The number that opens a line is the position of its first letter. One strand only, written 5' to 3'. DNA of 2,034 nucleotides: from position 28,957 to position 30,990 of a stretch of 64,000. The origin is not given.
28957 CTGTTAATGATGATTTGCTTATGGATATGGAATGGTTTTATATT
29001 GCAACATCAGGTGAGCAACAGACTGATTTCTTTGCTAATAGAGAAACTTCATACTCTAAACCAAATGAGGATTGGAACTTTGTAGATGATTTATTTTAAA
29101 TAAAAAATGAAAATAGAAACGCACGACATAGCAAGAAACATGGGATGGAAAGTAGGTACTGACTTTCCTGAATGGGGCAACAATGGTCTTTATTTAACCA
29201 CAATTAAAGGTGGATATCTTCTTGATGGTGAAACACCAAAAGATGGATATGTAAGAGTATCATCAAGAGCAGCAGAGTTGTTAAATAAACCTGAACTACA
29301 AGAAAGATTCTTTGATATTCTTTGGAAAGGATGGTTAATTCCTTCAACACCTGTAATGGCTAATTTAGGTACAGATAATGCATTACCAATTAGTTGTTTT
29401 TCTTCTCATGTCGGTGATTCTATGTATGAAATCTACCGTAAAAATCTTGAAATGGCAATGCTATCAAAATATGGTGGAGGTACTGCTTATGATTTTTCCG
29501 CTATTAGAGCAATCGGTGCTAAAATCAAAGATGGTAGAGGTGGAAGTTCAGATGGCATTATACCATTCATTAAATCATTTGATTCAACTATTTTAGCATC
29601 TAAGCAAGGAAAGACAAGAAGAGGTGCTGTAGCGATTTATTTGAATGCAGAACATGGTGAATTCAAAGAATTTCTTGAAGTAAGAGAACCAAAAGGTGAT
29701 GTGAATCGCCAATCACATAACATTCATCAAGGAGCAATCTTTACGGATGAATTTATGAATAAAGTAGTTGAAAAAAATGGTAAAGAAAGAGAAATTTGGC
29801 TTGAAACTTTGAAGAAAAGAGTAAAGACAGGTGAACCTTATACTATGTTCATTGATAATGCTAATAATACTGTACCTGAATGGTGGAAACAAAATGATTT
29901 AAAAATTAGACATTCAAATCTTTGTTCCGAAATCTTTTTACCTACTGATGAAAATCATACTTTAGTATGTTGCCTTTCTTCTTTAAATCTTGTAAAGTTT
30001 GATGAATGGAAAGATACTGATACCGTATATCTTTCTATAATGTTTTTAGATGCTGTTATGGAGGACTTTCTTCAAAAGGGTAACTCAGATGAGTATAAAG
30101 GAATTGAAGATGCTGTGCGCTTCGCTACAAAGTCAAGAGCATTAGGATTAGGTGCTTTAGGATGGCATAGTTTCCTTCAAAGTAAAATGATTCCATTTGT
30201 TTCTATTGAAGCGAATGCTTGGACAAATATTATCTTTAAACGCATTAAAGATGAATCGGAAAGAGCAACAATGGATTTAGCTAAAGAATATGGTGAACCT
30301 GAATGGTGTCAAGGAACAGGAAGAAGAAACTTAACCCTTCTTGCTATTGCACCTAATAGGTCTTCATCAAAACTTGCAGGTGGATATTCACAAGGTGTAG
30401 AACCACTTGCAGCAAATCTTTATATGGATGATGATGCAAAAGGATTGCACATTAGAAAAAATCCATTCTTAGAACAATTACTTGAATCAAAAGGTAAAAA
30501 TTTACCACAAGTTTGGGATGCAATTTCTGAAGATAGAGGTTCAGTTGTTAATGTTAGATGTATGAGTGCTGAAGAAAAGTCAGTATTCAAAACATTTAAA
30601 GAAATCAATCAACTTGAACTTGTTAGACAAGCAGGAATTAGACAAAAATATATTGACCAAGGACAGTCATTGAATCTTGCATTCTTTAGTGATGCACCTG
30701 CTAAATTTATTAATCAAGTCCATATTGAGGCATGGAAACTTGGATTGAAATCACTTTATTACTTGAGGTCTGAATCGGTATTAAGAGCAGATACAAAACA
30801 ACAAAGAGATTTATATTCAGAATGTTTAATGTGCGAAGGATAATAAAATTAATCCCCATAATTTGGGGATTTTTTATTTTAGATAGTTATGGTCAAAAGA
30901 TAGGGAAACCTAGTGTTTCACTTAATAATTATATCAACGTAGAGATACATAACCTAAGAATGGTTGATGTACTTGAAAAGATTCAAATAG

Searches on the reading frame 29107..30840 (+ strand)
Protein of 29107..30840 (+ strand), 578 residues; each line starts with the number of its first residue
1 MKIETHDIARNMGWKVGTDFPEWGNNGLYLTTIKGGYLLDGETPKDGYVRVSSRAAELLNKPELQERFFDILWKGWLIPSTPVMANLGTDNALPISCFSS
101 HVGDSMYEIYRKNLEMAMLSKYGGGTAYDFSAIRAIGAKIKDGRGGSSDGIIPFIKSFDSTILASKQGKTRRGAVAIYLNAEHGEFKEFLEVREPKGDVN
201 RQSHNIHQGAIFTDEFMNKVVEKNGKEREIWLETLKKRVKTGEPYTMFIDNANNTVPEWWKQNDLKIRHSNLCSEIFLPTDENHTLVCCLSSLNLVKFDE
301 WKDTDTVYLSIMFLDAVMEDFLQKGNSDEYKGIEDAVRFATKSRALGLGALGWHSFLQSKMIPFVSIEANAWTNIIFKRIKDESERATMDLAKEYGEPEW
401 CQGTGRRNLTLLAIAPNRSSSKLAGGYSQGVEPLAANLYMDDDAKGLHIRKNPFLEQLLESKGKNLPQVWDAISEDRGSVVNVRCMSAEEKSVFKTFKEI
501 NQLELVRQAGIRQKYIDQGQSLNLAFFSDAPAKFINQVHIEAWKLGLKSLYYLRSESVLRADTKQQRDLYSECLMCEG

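Call 9: search_protein_families(library=pfam, proteins=[window:29107-30840:+], max_evalue=0.001)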
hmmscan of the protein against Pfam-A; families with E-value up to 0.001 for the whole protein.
window:29107-30840:+ (578 aa): 2 families
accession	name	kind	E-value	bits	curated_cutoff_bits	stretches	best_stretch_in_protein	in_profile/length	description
PF02867.20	Ribonuc_red_lgC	-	2.6e-94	317.2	23.9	3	96-223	2-128/523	Ribonucleotide reductase, barrel domain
PF00317.26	Ribonuc_red_lgN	-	6.7e-09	36.1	28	1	30-91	8-76/77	Ribonucleotide reductase, all-alpha domain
